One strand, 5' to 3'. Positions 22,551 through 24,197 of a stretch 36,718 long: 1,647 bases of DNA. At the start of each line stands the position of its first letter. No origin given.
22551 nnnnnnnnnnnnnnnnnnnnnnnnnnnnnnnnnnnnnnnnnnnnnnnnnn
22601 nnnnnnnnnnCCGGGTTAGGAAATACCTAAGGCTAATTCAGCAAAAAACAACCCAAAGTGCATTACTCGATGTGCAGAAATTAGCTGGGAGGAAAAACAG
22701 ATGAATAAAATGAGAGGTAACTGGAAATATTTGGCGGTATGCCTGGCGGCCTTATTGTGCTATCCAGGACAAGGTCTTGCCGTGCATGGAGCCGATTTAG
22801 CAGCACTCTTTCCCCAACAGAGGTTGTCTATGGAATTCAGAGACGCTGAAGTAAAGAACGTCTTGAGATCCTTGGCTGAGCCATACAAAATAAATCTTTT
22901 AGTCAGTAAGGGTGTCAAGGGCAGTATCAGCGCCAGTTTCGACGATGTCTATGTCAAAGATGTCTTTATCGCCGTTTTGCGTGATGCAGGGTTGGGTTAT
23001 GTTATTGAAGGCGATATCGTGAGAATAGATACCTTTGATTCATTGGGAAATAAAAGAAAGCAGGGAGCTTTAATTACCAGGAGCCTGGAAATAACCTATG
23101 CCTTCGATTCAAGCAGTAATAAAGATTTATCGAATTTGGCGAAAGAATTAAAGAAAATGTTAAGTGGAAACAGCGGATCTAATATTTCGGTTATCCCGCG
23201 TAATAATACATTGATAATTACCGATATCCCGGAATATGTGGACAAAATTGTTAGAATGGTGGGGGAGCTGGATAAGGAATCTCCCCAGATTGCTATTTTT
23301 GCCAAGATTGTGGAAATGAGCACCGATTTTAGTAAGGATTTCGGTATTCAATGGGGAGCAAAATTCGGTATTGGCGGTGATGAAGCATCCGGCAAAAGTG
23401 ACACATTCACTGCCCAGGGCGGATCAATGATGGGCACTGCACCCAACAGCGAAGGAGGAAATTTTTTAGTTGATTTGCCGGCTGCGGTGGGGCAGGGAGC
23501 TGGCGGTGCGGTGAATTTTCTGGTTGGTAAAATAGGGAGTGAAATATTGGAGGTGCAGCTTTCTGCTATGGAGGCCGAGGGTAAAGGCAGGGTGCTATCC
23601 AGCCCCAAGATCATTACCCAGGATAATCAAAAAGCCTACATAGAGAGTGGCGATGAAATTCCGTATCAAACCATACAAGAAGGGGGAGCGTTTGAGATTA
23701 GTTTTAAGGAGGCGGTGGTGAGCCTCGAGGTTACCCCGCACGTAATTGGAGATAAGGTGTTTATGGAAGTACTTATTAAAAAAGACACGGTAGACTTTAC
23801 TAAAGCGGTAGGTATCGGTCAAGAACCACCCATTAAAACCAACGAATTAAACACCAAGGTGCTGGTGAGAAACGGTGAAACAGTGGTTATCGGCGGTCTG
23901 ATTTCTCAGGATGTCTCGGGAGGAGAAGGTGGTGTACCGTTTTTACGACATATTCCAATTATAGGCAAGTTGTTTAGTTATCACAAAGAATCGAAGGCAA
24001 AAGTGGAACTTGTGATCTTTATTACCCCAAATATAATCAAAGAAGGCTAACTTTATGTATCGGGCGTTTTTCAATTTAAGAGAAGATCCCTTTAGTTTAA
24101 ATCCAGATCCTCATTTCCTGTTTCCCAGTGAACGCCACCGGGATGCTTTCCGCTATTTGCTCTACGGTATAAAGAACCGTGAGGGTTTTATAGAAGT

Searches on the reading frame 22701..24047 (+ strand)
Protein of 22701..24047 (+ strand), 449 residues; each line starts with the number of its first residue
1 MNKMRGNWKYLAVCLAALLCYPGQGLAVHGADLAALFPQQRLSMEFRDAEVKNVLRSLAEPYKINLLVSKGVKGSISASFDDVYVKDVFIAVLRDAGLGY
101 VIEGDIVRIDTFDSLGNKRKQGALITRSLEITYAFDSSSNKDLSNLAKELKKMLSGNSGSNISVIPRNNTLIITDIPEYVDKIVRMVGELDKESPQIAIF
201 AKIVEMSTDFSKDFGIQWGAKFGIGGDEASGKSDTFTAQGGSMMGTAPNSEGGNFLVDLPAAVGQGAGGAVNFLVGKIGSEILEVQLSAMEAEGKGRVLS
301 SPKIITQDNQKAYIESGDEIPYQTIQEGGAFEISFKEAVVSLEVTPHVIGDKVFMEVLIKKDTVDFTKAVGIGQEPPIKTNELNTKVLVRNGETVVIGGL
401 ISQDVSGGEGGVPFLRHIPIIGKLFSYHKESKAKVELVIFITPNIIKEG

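Call 86: search_protein_families(library=pfam, proteins=[window:22701-24047:+], max_evalue=0.00001)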
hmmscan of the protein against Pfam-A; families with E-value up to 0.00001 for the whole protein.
window:22701-24047:+ (449 aa): 2 families
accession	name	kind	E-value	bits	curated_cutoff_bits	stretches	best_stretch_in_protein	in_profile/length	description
PF00263.26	Secretin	-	7e-49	166.1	27.5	1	289-447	1-169/169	Bacterial type II and III secretion system protein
PF03958.22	Secretin_N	-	3.3e-11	43.7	28.2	1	142-196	10-69/69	Bacterial type II/III secretion system short domain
